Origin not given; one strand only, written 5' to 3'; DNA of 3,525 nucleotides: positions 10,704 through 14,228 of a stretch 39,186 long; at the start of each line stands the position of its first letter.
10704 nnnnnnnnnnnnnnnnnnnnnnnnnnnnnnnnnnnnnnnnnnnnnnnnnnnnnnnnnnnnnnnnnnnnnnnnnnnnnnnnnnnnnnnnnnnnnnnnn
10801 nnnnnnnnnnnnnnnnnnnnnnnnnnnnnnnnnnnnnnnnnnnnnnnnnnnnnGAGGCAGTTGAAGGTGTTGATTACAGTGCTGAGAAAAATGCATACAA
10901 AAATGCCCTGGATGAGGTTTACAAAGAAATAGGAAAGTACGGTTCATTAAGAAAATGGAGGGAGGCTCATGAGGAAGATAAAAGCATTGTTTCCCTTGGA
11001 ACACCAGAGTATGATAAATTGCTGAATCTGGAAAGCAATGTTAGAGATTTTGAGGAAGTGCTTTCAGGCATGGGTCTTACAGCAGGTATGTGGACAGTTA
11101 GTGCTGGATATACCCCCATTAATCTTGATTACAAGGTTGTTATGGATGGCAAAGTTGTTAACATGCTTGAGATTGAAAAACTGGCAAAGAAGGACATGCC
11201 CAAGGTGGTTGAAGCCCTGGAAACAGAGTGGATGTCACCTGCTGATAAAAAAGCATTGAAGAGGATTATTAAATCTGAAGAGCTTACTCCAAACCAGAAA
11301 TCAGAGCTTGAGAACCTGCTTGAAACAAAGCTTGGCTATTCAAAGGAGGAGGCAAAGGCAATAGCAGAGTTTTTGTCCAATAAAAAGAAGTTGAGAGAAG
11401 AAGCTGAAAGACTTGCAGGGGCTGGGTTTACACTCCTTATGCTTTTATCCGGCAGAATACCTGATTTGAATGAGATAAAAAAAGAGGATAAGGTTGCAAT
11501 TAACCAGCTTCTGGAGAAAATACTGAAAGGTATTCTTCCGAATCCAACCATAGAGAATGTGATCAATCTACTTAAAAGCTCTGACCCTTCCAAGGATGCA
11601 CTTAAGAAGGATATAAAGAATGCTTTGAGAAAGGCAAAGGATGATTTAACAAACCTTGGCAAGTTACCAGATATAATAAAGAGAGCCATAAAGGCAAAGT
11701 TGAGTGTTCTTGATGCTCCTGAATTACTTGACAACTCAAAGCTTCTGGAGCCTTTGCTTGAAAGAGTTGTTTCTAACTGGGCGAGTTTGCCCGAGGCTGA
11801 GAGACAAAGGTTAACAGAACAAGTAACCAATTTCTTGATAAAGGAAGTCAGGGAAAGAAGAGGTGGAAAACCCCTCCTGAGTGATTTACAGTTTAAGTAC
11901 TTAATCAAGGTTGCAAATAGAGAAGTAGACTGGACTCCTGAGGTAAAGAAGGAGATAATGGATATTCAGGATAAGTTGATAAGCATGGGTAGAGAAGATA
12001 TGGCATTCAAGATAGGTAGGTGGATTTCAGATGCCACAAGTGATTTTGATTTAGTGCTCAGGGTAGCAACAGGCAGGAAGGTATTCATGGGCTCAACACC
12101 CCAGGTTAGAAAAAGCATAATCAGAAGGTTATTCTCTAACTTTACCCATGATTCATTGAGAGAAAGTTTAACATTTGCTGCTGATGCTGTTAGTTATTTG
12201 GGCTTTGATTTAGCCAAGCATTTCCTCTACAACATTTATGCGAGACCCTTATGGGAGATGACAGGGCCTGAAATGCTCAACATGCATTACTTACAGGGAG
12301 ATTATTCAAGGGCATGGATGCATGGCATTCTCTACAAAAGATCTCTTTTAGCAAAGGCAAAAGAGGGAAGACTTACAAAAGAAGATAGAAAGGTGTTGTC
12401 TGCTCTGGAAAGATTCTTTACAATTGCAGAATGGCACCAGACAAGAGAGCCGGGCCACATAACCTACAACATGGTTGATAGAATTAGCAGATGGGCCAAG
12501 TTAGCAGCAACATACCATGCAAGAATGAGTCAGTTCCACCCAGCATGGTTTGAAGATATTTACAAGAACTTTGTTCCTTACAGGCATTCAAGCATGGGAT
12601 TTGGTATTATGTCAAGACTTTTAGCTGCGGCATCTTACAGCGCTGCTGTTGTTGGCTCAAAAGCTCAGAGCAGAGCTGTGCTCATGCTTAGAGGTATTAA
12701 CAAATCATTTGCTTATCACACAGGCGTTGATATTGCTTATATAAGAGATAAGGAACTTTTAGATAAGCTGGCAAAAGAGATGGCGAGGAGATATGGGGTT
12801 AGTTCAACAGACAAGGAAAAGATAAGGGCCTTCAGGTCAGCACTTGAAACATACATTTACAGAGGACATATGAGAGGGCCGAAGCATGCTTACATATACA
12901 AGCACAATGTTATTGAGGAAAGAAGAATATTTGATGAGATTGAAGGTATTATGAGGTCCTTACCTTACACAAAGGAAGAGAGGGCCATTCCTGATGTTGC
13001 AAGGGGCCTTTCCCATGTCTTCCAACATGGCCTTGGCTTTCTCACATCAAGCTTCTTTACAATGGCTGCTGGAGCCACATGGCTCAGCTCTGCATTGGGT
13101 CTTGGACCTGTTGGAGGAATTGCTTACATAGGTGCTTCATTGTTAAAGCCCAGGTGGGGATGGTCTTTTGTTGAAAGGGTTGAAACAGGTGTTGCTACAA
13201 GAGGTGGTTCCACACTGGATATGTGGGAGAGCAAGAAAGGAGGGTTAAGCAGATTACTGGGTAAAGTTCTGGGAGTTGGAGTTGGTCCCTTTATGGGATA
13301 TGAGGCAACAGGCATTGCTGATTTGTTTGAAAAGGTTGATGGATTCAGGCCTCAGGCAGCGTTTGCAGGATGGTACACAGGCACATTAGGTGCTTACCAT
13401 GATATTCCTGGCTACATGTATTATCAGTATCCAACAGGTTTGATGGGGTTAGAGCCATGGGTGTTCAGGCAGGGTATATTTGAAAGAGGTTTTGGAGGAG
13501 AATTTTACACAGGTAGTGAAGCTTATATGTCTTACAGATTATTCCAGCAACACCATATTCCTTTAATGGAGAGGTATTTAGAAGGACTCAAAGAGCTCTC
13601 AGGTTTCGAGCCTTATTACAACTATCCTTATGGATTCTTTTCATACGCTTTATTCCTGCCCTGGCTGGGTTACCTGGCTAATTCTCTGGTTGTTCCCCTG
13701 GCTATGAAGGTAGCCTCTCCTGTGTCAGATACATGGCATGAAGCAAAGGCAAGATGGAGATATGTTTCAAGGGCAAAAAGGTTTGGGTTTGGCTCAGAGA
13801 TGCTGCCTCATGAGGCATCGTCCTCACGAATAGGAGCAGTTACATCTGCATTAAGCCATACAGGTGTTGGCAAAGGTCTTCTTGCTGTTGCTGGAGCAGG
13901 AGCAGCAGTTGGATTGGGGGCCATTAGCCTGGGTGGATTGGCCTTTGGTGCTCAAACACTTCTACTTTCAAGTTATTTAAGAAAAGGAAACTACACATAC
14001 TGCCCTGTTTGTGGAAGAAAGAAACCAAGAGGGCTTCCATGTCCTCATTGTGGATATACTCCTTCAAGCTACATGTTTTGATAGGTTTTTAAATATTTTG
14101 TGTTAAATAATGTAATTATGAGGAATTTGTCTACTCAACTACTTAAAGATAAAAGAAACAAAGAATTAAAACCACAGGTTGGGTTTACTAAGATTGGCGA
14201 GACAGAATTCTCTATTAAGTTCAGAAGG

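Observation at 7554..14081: Orphan giant membrane protein of about 2,175 aa: top candidate for an undescribed system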

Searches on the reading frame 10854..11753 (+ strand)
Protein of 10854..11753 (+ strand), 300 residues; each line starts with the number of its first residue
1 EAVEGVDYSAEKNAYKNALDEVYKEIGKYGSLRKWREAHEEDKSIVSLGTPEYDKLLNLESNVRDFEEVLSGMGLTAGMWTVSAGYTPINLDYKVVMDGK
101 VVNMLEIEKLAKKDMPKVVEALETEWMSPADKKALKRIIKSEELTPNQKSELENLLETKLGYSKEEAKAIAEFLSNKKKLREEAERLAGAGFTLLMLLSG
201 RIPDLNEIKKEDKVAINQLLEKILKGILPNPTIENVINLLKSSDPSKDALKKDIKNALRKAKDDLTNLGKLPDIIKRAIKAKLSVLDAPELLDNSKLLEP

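Call 68: search_protein_families(library=pfam, proteins=[window:10854-11753:+], max_evalue=10)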
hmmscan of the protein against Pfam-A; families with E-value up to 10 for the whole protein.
window:10854-11753:+ (300 aa): 3 families
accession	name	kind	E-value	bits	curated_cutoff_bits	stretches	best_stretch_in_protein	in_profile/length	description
PF07499.19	RuvA_C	-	0.24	12.4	24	1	251-281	17-45/47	RuvA, C-terminal domain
PF05327.17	RRN3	-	0.24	10.3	25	1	101-190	112-197/558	RNA polymerase I specific transcription initiation factor RRN3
PF18822.6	CdvA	-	9.4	6.7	30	1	133-203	4-76/123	CdvA-like coiled-coil domain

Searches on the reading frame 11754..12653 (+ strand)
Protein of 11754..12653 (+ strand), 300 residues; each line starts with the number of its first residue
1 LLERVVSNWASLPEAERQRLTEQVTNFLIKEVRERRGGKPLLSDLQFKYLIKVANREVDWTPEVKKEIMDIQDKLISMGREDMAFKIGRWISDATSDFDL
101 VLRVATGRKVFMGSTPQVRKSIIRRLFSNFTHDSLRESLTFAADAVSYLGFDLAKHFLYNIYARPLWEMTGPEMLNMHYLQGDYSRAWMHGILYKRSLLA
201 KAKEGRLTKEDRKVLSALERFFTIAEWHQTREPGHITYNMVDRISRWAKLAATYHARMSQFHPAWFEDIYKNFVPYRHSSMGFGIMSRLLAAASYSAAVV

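Call 68: search_protein_families(library=pfam, proteins=[window:11754-12653:+], max_evalue=10)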
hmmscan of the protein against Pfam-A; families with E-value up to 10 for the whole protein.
window:11754-12653:+ (300 aa): 2 families
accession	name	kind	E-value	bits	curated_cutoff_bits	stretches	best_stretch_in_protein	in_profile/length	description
PF11304.13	DUF3106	-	0.071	14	24.3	1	2-27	12-37/104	Protein of unknown function (DUF3106)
PF13376.11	OmdA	-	0.18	12.3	25.6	0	108-128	19-39/60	Bacteriocin-protection, YdeI or OmpD-Associated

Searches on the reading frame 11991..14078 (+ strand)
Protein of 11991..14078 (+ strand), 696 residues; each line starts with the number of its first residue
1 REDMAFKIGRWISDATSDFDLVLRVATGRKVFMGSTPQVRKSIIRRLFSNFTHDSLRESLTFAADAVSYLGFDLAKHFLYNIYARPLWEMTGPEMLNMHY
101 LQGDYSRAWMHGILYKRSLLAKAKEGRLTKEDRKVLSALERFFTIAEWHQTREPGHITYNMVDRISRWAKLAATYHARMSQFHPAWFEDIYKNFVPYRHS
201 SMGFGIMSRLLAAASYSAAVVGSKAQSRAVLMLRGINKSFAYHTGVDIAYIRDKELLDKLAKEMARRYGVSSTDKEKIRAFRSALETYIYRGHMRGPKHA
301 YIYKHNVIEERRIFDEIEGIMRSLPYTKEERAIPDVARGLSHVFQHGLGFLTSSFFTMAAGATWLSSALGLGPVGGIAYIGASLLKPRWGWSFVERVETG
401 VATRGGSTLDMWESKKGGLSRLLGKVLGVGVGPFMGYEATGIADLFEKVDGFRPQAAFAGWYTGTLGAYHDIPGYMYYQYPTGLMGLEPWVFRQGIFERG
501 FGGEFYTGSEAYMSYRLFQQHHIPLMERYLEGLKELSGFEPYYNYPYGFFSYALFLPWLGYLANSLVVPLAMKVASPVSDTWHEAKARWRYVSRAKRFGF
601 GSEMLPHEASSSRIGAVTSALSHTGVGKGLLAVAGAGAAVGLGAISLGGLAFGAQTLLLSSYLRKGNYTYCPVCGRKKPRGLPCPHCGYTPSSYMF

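Call 48: find_homologous_proteins(query=A3, max_evalue=0.01)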
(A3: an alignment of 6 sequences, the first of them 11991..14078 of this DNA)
Query A3 (6 sequences): 8000 candidates shared short words with the query, none scored E <= 0.01.

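Call 58: search_solved_structures(query=A3, max_evalue=10)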
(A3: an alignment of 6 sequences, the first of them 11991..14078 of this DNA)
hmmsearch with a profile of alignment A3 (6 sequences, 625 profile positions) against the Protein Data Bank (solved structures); distinct sequences matched with E-value up to 10: 42.
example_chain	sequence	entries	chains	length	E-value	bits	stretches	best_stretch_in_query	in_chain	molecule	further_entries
5a9z_Ab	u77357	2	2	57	0.0037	19.1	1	594-623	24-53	50S ribosomal protein L32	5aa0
4v68_B5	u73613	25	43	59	0.0041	19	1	594-623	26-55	50S ribosomal protein L32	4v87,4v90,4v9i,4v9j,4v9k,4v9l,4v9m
10px_15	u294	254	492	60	0.0043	18.9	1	594-623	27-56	50S ribosomal protein L32 | 50S ribosomal protein L33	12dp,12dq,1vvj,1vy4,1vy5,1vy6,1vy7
4v7p_B2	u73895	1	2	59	0.0048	18.7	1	596-623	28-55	50S ribosomal protein L32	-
4v4i_Y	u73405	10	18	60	0.0051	18.7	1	596-623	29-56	50S ribosomal protein L32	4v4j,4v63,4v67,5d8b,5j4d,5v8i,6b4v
4v83_B2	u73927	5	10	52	0.012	17.5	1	596-619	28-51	50S ribosomal protein L32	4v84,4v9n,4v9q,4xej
5dm6_Z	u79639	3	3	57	0.019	16.8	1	584-620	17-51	50S ribosomal protein L32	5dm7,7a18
4v49_BZ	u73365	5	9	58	0.02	16.7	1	584-620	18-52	50S ribosomal protein L32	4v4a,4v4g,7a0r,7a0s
1nwx_Z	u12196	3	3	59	0.021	16.6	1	584-620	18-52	ribosomal protein L32 | 50S ribosomal protein L32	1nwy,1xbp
1j5a_M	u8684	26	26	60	0.023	16.5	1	583-620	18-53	RIBOSOMAL PROTEIN L32 | 50S ribosomal protein L32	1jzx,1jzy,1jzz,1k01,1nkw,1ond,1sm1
9qt5_3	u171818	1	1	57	0.04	15.7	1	588-622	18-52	Large ribosomal subunit protein bL32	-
6o8w_2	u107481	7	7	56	0.093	14.5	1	590-619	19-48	50S ribosomal protein L32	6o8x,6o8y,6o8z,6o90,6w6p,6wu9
7nhk_4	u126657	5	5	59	0.095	14.5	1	589-619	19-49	50S ribosomal protein L32 | 50S ribosomal protein L32-3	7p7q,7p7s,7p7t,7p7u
7p7r_4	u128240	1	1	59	0.14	13.9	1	589-619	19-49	50S ribosomal protein L32-3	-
8fmw_Ad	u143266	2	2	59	0.18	13.5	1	588-624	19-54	50S ribosomal protein L32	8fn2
3j3v_0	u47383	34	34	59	0.46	12.2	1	585-617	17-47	50S ribosomal protein L32 | 50S ribosomal protein bL32 | Large ribosomal subunit protein bL32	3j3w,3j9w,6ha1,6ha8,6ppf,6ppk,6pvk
5njt_p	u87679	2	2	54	0.49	12.1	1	585-617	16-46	50S ribosomal protein L32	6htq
7p48_Z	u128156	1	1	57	3.5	9.3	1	594-617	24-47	50S ribosomal protein L32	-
5t7v_LE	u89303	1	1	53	3.9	9.1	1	594-617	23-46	50S ribosomal protein L32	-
5ngm_AZ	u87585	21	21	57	4.1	9.1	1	594-617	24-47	50S ribosomal protein L32 | Large ribosomal subunit protein bL32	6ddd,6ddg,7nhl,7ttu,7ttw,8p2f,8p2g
6wqn_N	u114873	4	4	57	4.1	9.1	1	594-617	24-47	50S ribosomal protein L32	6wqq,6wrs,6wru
6fxc_AZ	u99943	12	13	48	6.4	8.4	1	594-617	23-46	50S ribosomal protein L32 | Large ribosomal subunit protein bL32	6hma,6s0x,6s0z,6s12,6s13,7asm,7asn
5tcu_LE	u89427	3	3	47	8.4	8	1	594-617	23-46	50S ribosomal protein L32 | 50S ribosomalprotein L32p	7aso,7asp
8crx_z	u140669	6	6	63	8.4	8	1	593-620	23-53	50S ribosomal protein L32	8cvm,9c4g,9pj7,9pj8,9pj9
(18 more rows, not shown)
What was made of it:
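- On C4 zinc ribbon (Zn_ribbon_3 / DZR / L32-like): L32 chains scored E=0.004 (call 58).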

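Call 63: predict_structure(alignment_id=A3)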
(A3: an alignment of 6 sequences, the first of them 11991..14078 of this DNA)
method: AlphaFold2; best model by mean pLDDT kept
length: 696 residues; sequences in the alignment: 6
mean_pLDDT: 39.4   pTM: 0.23
mean pLDDT of the five models: 39.4, 36.9, 35.2, 34.8, 34.2
residues with pLDDT >= 90: 0; 70-90: 41; 50-70: 98; < 50: 557
segments of 3 or more residues with pLDDT < 50: 1-13, 15-54, 66-71, 86-107, 145-252, 290-311, 325-589, 598-601, 604-668, 692-696
pLDDT, mean of each block of 10 residues (from residue 1): 42 43 37 37 44 48 49 53 48 37 44 65 77 69 48 28 28 30 29 27 29 33 35 33 34 62 74 73 60 32 36 56 45 35 36 37 36 40 30 28 26 33 30 23 26 24 23 30 31 30 33 33 29 25 27 32 35 35 46 47 40 37 36 35 31 32 40 62 65 34
secondary structure, 60 per line:
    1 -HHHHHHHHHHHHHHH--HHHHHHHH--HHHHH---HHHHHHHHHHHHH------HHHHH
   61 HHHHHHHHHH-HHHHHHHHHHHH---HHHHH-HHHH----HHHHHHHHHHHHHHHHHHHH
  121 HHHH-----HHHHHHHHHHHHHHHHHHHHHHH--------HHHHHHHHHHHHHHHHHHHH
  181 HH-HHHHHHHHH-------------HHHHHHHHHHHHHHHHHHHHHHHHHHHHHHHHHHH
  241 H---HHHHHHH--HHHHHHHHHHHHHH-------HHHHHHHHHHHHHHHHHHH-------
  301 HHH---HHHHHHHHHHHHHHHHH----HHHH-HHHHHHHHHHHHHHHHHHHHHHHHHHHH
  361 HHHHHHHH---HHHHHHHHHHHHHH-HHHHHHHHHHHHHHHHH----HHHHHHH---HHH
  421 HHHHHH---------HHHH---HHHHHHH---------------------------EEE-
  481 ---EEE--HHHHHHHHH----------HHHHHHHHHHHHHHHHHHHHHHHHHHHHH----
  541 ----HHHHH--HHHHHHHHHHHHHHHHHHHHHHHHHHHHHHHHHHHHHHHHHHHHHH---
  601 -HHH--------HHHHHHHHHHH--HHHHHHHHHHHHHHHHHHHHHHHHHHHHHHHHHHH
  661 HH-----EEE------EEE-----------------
elements in order (helices of 4 or more, strands of 3 or more residues): H2-16 H19-26 H29-33 H37-49 H56-70 H72-83 H87-91 H93-96 H101-124 H130-152 H161-182 H184-192 H206-241 H245-251 H254-267 H275-293 H307-323 H328-331 H333-368 H372-385 H387-403 H408-414 H418-426 H436-439 H443-449 E477-479 E484-486 H489-497 H508-536 H545-549 H552-597 H613-623 H626-662 E668-670 E677-679
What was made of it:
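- Tried and rejected: AF2 on the C-module gave pLDDT 39, so I deliberately did not run a fold search on it (call 63).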

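Call 65: find_related_loci(query=A4, collection=metagenome_contigs, flank=10000)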
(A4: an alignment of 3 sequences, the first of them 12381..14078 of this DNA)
Query A4 (566 aa) in metagenome_contigs; peptide patterns used: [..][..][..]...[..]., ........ (x = any residue, [..] = any of these).
103 stretches matched a pattern; 1 encode a relative of the query (tblastn E <= 1e-3); 1 distinct loci.
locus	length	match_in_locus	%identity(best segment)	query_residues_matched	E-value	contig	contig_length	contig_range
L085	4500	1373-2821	28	11-566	5e-51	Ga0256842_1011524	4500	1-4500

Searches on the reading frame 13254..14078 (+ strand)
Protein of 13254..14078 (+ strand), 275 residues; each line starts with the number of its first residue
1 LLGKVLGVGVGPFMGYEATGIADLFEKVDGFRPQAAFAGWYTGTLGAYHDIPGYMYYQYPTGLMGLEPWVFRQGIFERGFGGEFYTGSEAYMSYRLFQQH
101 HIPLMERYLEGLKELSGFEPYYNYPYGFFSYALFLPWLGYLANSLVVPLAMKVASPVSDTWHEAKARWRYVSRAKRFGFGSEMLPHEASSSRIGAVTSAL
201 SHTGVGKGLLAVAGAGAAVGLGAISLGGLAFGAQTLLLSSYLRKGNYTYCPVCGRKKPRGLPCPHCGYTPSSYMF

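Call 68: search_protein_families(library=pfam, proteins=[window:13254-14078:+], max_evalue=10)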
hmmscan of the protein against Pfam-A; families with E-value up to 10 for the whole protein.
window:13254-14078:+ (275 aa): 9 families
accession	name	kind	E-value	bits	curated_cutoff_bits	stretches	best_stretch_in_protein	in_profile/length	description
PF13248.11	Zn_ribbon_3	-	0.022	14.7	27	1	247-268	2-24/26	zinc-ribbon domain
PF12773.13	DZR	-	0.17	12.5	27.3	1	247-269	12-33/45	Double zinc ribbon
PF01783.29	Ribosomal_L32p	-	0.63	10.7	21.3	1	246-269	25-48/56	Ribosomal L32p protein family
PF07282.18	Cas12f1-like_TNB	-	0.71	10.5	26.3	1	250-269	31-49/60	Cas12f1-like, TNB domain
PF13240.11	Zn_Ribbon_1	-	2.1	8.7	25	1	246-256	12-22/23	zinc-ribbon domain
PF24460.1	DUF7575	-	2.1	8.3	28.5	0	249-255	5-11/28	Domain of unknown function (DUF7575)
PF24463.1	DUF7577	-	2.4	8.3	28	1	246-255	15-24/27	Domain of unknown function (DUF7577)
PF12677.13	DUF3797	-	2.7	8.4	25.1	1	245-256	11-22/48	Domain of unknown function (DUF3797)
PF13824.12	zf-Mss51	-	6.5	7.5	27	0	249-269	1-23/55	Zinc-finger of mitochondrial splicing suppressor 51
